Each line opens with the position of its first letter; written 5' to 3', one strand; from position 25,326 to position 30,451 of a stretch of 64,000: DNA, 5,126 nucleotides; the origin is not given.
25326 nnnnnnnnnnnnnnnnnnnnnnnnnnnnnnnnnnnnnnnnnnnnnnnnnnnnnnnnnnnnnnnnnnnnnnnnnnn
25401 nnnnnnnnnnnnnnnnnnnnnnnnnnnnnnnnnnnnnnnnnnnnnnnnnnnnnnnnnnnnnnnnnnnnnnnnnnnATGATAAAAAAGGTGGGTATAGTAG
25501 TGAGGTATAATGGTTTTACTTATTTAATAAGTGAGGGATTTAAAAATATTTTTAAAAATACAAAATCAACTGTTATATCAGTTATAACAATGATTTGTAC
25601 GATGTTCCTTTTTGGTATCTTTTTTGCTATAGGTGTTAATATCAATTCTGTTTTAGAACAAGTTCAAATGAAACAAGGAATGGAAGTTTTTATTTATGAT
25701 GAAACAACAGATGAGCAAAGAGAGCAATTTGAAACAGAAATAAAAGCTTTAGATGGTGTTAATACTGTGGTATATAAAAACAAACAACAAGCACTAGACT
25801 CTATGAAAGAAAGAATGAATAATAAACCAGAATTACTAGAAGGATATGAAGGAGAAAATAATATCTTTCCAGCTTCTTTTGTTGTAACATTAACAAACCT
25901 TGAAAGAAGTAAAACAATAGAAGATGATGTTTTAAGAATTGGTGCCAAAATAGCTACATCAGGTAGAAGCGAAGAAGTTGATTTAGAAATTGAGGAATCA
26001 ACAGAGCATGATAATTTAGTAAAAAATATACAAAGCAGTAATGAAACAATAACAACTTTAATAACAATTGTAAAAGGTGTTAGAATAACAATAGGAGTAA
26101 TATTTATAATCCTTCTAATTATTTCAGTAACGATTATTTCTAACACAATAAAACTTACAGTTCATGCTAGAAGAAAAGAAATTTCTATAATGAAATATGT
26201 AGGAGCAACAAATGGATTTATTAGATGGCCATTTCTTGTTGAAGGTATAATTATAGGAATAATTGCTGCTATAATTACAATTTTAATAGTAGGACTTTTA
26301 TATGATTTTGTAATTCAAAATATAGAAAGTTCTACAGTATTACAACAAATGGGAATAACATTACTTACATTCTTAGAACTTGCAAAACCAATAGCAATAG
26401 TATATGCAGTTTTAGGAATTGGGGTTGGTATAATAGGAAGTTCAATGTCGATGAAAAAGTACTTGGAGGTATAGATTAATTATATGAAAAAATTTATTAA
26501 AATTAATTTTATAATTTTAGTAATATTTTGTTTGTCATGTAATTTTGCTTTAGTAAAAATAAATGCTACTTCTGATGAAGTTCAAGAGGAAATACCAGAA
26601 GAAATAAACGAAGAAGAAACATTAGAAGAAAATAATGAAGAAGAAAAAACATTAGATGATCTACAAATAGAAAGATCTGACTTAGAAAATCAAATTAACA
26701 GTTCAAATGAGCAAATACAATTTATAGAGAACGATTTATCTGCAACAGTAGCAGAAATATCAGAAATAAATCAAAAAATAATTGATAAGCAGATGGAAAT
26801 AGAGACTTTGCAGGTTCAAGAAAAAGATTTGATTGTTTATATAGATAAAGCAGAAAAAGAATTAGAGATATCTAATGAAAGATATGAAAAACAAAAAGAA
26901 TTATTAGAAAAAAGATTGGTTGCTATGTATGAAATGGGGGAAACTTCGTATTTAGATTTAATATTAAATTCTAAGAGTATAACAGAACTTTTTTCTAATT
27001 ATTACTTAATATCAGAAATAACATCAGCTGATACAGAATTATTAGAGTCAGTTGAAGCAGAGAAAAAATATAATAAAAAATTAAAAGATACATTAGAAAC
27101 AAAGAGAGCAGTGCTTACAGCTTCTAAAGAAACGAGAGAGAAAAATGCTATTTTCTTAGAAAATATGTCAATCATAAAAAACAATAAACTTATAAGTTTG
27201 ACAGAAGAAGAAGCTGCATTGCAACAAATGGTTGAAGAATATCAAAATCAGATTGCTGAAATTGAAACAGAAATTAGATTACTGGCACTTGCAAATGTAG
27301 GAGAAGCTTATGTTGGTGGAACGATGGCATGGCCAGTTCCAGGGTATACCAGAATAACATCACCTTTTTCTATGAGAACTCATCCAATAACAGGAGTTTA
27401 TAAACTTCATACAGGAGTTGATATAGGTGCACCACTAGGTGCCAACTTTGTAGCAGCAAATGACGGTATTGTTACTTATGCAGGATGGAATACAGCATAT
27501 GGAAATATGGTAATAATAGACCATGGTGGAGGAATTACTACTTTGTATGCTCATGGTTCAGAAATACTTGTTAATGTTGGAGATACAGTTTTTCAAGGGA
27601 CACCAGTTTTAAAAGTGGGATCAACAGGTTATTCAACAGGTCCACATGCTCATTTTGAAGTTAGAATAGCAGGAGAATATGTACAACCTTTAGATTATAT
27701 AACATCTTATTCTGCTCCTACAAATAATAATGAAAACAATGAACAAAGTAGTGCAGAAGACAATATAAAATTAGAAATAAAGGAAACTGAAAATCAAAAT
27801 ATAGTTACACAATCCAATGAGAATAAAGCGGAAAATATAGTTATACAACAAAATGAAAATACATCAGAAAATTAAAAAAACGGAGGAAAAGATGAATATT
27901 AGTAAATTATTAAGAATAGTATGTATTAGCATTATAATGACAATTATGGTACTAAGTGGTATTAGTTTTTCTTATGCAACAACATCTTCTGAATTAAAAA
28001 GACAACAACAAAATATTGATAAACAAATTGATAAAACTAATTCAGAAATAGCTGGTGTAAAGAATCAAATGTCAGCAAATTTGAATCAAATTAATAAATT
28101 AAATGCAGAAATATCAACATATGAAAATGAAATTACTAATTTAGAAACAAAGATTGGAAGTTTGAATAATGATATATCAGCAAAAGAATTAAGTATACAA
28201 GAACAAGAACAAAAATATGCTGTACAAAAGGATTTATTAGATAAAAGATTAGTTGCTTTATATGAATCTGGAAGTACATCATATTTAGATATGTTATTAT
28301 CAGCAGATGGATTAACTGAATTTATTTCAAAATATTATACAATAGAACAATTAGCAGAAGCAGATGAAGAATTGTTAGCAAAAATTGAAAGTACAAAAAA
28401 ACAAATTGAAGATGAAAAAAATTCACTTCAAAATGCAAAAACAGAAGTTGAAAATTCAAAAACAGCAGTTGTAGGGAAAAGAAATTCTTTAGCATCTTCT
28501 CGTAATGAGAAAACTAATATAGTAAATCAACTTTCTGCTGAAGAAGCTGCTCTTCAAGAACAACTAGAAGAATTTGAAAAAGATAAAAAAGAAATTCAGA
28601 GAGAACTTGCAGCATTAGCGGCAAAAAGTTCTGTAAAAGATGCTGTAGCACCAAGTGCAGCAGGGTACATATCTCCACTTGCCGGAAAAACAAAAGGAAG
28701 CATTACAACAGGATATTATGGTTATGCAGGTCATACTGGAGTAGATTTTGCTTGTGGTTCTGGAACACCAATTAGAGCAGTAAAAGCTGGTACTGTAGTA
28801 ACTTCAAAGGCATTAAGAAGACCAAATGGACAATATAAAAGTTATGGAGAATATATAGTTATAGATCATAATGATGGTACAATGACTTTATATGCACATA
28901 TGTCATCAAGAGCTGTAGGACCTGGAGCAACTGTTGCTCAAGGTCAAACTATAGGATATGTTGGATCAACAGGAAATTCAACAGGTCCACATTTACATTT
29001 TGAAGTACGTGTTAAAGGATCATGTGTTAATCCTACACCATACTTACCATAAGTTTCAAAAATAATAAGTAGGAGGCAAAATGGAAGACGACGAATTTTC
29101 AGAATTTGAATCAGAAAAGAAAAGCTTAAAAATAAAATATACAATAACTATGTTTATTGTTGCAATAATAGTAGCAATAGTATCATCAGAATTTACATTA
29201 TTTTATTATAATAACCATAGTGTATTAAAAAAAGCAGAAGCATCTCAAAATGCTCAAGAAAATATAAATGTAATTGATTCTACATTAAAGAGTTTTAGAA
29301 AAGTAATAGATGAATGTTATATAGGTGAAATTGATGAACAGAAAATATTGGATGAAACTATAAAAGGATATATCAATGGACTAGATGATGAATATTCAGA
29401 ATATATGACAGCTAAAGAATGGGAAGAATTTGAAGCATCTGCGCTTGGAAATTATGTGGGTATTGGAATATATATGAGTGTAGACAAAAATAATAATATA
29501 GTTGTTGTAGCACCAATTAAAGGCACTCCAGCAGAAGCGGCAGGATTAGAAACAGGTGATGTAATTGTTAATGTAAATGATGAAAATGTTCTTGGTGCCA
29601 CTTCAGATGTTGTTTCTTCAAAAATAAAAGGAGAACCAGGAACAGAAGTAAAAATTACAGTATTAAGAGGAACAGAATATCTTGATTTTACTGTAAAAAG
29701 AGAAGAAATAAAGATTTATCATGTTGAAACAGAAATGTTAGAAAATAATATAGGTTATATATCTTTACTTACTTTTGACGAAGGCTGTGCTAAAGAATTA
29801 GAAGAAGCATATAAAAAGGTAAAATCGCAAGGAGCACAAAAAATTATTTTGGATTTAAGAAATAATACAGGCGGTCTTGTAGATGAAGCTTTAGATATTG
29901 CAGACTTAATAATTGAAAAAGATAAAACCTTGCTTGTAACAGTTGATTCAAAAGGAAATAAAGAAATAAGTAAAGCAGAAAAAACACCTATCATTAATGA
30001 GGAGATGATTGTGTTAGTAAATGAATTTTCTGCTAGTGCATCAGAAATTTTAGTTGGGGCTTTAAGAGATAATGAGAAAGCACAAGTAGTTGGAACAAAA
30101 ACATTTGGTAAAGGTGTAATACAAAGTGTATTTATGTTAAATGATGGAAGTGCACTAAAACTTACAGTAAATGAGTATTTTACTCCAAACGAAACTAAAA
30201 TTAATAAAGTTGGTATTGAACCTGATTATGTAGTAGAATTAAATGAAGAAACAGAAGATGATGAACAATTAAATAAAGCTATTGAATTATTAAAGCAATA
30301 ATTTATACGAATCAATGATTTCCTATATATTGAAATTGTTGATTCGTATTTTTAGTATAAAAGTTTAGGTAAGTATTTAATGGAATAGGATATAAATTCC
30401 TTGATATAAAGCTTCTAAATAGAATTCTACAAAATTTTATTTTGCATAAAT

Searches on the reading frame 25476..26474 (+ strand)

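Call 89: search_protein_families(library=pfam, proteins=[window:25476-26474:+], max_evalue=0.00001)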
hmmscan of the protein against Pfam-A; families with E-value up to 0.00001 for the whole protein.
window:25476-26474:+ (332 aa): 2 families
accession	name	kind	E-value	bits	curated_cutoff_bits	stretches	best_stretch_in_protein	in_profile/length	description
PF18075.7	FtsX_ECD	-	2.8e-20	73.2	23.5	1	69-152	3-87/96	FtsX extracellular domain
PF02687.27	FtsX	-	3.6e-11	43.6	25.5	1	208-324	2-114/120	FtsX-like permease C-terminal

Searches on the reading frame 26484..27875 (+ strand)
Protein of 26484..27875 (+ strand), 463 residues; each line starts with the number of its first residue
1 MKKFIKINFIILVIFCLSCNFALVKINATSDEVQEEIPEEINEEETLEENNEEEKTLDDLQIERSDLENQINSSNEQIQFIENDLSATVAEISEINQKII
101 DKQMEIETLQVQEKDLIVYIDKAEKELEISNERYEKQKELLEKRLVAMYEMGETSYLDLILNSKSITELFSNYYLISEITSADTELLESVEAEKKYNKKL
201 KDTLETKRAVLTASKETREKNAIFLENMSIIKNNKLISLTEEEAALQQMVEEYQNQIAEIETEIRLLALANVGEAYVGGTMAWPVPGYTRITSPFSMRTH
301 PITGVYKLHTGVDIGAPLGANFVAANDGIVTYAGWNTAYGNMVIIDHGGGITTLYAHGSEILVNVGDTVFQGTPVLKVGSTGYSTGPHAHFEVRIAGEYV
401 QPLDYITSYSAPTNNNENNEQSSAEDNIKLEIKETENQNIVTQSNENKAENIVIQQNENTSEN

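Call 89: search_protein_families(library=pfam, proteins=[window:26484-27875:+], max_evalue=0.00001)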
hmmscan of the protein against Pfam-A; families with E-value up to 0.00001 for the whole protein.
window:26484-27875:+ (463 aa): 2 families
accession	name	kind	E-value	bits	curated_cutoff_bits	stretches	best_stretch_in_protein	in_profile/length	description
PF01551.29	Peptidase_M23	-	2.5e-30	104.9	28.7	1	308-402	2-96/96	Peptidase family M23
PF24568.1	CC_PcsB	-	1.5e-13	50.8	27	1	130-195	4-70/75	Peptidoglycan hydrolase PcsB, coiled-coil domain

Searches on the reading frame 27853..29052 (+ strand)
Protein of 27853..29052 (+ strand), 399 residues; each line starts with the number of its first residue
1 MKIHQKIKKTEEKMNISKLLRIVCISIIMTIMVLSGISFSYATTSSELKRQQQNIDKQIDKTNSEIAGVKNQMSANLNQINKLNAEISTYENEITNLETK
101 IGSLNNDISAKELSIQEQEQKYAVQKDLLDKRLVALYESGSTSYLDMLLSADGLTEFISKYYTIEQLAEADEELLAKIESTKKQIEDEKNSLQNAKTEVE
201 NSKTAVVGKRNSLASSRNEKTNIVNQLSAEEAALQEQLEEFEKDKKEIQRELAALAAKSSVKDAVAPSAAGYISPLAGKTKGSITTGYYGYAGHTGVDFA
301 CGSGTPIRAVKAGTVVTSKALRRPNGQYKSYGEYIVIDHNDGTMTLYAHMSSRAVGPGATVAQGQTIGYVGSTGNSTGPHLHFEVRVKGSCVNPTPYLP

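Call 89: search_protein_families(library=pfam, proteins=[window:27853-29052:+], max_evalue=0.00001)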
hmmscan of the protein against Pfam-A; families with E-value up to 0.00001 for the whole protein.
window:27853-29052:+ (399 aa): 3 families
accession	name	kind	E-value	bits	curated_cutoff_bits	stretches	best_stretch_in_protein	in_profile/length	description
PF01551.29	Peptidase_M23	-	5.1e-34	116.8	28.7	1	293-394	2-96/96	Peptidase family M23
PF24568.1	CC_PcsB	-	7.8e-13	48.5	27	1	115-187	1-74/75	Peptidoglycan hydrolase PcsB, coiled-coil domain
PF00038.26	Filament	-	4.3e-06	27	40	0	166-255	186-275/313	Intermediate filament protein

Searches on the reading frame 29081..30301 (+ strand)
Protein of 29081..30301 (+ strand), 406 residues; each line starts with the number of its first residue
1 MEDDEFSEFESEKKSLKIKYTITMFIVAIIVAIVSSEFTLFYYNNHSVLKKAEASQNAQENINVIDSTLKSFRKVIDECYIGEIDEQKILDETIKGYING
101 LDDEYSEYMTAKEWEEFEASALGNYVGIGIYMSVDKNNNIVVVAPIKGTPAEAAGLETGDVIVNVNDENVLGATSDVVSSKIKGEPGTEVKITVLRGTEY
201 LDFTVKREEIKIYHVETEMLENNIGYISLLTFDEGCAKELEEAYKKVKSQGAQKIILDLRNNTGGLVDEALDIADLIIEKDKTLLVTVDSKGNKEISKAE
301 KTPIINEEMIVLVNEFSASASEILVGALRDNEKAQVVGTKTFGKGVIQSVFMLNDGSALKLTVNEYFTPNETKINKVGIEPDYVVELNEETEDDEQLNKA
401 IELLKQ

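Call 89: search_protein_families(library=pfam, proteins=[window:29081-30301:+], max_evalue=0.00001)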
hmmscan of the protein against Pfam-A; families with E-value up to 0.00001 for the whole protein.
window:29081-30301:+ (406 aa): 5 families
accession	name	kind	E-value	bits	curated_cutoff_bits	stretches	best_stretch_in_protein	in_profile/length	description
PF03572.23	Peptidase_S41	-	2.3e-52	177.4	24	1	223-385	1-165/165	Peptidase family S41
PF13180.12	PDZ_2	-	3.4e-13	50.1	27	1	127-206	2-79/80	PDZ domain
PF17820.7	PDZ_6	-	1.2e-10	41.3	27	1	141-196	1-54/54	PDZ domain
PF00595.29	PDZ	-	1.4e-08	35.4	23.2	1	123-194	9-80/81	PDZ domain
PF22694.1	CtpB_N-like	-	6e-08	33.5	27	1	46-111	22-83/85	Activating protease CtpB N-terminal domain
